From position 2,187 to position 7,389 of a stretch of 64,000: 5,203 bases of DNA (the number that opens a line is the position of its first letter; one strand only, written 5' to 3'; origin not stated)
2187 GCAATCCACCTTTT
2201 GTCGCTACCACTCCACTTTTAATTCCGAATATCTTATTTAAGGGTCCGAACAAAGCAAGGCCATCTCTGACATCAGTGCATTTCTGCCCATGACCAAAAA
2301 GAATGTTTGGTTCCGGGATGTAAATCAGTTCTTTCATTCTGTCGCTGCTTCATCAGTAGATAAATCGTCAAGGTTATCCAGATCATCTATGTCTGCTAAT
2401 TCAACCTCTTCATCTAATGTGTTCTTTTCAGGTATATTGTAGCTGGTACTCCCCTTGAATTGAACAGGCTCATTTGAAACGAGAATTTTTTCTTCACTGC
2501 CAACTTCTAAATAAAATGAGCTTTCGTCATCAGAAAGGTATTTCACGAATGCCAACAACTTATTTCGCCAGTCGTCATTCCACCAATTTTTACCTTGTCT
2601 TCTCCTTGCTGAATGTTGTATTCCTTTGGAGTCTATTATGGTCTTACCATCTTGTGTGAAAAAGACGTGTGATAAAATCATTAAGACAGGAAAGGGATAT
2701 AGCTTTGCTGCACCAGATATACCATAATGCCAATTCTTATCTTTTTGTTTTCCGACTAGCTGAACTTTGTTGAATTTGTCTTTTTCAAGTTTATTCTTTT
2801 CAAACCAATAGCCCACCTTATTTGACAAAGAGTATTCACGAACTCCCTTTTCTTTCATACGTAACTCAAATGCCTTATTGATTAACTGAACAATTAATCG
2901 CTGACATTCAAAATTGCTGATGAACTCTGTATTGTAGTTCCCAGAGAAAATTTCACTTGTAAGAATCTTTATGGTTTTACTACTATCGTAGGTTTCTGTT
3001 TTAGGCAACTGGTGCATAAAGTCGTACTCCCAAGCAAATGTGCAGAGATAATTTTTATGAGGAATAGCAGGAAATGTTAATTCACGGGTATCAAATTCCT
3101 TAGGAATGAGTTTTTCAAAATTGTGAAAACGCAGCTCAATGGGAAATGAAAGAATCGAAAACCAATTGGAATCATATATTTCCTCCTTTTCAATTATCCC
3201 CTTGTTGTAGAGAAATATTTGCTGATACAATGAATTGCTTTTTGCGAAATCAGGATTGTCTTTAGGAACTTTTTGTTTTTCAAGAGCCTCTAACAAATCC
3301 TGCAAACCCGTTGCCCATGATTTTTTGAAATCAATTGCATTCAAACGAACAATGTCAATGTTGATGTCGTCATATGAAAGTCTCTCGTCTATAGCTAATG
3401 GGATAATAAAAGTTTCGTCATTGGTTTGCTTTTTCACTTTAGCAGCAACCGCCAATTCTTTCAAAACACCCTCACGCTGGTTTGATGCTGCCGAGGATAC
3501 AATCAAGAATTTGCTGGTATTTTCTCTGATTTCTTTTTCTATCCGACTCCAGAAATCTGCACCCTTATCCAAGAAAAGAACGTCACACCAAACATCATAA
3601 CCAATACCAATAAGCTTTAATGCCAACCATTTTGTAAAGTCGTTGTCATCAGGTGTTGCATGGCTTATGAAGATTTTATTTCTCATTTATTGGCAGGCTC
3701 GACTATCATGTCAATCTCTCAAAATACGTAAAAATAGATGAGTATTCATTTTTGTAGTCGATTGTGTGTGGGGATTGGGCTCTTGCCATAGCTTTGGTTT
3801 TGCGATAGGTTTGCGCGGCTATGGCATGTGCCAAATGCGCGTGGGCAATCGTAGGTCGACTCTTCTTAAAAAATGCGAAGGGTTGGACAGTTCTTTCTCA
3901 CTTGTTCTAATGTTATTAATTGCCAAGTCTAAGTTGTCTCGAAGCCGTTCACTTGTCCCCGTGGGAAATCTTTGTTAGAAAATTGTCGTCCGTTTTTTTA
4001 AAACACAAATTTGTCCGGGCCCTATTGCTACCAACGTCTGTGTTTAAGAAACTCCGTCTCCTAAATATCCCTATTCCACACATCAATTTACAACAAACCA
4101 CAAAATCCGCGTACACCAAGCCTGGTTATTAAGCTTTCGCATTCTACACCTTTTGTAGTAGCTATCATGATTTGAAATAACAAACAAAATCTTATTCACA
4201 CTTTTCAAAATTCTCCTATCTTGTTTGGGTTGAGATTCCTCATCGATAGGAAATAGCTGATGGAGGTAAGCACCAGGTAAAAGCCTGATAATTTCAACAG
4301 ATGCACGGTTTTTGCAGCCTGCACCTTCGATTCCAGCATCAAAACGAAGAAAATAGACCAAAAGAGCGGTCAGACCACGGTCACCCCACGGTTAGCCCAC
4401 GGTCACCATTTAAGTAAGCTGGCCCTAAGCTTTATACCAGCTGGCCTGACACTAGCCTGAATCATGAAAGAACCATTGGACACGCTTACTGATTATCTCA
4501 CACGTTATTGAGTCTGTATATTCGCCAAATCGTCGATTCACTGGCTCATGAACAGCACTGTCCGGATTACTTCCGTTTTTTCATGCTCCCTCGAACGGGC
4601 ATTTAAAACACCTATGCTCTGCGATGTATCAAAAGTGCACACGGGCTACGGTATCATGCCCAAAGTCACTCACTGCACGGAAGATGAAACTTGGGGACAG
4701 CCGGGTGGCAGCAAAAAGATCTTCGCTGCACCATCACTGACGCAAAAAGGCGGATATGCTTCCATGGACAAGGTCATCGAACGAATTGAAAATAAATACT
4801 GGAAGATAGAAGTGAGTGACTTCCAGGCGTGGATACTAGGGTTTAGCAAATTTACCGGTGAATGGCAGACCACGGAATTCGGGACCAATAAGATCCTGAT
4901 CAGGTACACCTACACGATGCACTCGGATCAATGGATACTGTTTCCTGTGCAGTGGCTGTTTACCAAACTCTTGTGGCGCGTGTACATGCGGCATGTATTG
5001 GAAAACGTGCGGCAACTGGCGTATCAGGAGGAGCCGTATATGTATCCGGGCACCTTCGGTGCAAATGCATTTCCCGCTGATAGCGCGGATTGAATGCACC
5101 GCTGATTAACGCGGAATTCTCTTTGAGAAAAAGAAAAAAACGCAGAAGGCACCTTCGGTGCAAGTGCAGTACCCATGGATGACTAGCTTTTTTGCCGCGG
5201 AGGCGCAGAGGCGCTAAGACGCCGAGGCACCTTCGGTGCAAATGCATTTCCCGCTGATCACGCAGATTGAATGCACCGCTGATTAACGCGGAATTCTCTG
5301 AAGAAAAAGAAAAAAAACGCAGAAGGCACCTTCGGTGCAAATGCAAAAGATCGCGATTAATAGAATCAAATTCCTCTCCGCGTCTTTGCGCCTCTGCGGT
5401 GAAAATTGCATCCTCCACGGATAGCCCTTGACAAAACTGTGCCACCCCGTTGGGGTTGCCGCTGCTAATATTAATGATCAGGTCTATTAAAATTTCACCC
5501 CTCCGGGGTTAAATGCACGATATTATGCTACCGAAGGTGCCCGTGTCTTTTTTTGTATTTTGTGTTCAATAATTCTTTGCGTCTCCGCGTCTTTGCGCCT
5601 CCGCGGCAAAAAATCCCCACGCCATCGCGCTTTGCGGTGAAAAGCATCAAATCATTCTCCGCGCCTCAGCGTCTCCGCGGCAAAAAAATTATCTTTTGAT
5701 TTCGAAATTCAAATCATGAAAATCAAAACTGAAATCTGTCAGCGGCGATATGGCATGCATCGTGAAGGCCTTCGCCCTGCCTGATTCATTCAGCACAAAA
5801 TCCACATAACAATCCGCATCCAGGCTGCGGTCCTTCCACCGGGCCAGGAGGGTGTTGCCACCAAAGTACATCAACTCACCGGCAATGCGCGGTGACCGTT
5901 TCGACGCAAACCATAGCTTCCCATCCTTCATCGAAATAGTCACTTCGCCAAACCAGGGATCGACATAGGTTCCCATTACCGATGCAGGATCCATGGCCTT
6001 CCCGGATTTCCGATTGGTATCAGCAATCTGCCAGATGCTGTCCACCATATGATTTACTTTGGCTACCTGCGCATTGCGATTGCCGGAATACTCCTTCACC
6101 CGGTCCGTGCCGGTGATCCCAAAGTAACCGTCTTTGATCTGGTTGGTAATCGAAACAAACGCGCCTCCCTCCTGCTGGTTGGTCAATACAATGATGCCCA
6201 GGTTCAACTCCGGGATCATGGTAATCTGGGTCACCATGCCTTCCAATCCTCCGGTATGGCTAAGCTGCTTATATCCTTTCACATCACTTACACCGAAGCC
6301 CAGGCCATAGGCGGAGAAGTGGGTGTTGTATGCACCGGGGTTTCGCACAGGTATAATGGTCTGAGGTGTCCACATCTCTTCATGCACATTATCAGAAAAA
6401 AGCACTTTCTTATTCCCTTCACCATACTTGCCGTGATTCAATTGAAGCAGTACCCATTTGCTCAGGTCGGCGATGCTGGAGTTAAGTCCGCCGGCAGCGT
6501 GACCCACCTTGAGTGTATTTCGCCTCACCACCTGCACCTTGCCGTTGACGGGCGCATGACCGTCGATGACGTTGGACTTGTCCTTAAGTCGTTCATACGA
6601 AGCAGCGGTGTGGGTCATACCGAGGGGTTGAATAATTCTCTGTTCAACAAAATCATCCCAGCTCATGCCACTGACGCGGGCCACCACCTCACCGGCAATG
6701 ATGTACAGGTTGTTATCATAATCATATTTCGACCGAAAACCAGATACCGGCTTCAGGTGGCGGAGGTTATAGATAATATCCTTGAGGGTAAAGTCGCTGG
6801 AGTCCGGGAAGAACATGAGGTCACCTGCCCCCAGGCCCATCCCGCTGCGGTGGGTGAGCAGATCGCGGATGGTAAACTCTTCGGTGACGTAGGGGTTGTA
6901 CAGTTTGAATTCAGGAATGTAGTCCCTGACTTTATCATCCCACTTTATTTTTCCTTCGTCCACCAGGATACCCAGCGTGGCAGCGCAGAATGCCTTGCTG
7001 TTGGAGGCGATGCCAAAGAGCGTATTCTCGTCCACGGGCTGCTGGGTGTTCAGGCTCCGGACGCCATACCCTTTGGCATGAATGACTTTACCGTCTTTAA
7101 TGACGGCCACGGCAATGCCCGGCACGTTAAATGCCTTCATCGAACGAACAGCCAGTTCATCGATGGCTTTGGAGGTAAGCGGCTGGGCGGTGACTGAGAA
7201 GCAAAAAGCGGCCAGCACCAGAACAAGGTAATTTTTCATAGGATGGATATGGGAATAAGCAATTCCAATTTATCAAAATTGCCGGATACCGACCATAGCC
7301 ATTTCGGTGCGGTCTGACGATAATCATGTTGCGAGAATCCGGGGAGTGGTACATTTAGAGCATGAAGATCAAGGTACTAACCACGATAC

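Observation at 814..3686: Complete SPARTA-type short pAgo / TIR-APAZ defence operon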

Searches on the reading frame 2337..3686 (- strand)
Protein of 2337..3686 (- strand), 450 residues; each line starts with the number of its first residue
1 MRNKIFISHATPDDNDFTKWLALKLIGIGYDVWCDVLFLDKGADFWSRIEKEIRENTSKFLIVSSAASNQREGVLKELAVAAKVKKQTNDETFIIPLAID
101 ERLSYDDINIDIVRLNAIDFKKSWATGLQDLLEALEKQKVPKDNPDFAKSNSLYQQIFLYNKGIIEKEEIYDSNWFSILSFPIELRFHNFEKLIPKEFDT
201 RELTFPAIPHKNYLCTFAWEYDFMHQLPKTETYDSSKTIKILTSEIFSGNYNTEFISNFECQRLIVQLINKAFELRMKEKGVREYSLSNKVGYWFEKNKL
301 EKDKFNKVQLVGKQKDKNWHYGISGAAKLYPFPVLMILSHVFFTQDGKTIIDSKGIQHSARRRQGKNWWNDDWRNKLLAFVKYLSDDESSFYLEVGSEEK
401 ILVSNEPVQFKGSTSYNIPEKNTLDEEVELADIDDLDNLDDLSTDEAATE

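Call 3: search_protein_families(library=pfam, proteins=[window:2337-3686:-], max_evalue=0.01)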
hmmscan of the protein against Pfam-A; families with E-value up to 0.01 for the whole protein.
window:2337-3686:- (450 aa): 1 family
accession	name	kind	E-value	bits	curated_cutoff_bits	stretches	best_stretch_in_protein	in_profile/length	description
PF13676.11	TIR_2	-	1.1e-17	65.1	28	1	5-132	1-122/122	TIR domain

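Call 4: search_protein_families(library=padloc, proteins=[window:2337-3686:-], max_evalue=0.001)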
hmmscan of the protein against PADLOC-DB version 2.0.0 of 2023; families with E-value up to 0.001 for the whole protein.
window:2337-3686:- (450 aa): 6 families
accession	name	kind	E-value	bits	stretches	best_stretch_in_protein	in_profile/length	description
PDLC02403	Aga_TIR-PNTD1-PNTD2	-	3.6e-141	469.2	1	1-438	1-438/443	Class I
PDLC02421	Aga_TIR-PNTD1-PNTD2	-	5.9e-132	438.8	1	1-426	2-428/430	Class I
PDLC02400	Aga_TIR-PNTD1-PNTD2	-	1.3e-56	190.1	1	2-428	186-622/639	Class I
PDLC02416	Aga_REase-TIR-PNTD1-PNTD2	-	4.2e-47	159.1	1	2-437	155-562/572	Class I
PDLC05062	PDC-S66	-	4e-08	31.1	1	5-96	151-239/282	-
PDLC03957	bSEFIR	-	9.6e-07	26.9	1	3-299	37-353/412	-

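Call 5: search_solved_structures(query=window:2337-3686:-, show_alignments=2)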
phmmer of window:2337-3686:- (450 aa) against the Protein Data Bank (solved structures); distinct sequences matched with E-value up to 0.001: 10.
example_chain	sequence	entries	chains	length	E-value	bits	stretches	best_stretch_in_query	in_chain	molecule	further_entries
8qlo_A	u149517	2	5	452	4.9e-236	786.9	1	2-444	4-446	Toll/interleukin-1 receptor domain-containing protein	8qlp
8fex_A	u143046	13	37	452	2.8e-230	767.9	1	1-442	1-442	TIR-APAZ | TIR domain-containing protein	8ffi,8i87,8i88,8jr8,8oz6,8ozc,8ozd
8sp0_A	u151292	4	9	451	1.6e-229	765.4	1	2-442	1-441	TIR-APAZ | TIR domain-containing protein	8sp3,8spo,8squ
8j7s_B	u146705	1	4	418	5.4e-222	740.6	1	1-418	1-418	TIR domain-containing protein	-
8ifk_A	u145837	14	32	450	1.6e-216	722.6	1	1-442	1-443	TIR domain-containing protein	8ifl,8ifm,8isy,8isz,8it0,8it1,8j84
8j8h_B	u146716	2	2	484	2.1e-216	722.2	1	1-442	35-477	TIR domain-containing protein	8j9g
8u7b_B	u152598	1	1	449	1.7e-214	715.8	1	1-442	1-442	TIR domain-containing protein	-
8z92_E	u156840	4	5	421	8.7e-212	706.9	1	1-420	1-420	TIR domain-containing protein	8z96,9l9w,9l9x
7uwg_A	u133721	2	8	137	0.00039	22.6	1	4-97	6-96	Molecular chaperone Tir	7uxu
8g83_A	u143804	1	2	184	0.00085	21.5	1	5-96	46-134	NAD(+) hydrolase AbTIR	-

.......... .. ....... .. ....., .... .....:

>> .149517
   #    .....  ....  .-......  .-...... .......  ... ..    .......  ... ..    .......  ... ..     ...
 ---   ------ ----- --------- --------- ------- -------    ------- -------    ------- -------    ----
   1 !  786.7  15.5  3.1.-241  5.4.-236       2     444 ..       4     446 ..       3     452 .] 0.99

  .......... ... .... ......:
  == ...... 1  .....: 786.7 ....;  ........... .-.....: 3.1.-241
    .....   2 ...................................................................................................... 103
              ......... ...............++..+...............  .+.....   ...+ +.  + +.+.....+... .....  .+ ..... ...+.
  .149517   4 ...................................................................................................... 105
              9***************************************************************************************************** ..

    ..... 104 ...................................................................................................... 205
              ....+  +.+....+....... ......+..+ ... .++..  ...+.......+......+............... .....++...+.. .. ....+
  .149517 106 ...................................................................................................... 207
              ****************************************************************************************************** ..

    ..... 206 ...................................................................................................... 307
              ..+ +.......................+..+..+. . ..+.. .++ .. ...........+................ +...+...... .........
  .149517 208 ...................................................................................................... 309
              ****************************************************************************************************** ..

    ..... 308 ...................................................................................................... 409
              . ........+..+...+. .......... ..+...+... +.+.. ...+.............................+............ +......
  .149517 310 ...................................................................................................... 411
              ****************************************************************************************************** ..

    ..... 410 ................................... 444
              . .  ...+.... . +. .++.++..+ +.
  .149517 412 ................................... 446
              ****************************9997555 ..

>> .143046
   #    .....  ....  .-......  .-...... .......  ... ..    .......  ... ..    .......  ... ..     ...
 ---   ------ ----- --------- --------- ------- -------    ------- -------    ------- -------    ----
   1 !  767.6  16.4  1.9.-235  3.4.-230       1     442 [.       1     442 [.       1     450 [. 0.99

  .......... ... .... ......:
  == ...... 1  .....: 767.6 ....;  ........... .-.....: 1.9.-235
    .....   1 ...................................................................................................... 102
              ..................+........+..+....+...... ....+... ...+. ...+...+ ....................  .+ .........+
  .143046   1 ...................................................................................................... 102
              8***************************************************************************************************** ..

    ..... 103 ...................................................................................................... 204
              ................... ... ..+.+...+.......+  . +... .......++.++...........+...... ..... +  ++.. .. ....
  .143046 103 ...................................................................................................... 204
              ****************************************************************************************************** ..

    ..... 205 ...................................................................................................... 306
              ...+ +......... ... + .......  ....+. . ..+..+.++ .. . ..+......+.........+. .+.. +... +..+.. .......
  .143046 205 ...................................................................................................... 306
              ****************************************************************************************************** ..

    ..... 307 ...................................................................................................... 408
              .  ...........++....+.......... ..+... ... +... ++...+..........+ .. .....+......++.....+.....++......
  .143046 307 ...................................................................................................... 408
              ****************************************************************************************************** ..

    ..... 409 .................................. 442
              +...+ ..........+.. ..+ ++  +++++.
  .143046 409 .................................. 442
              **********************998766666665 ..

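Call 29: search_protein_families(library=ncbifam, proteins=[window:2337-3686:-], max_evalue=0.01)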
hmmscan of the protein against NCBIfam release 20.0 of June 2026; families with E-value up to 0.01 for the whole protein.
window:2337-3686:- (450 aa): 0 families

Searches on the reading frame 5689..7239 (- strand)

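Call 11: search_protein_families(library=pfam, proteins=[window:5689-7239:-], max_evalue=0.01)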
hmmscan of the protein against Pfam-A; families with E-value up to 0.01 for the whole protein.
window:5689-7239:- (516 aa): 2 families
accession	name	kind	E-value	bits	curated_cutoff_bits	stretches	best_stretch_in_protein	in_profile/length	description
PF00144.29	Beta-lactamase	-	2.2e-66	224.8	27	1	28-360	3-315/329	Beta-lactamase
PF11954.13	DUF3471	-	1e-15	58.5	29.3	1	422-513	16-102/103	Domain of unknown function (DUF3471)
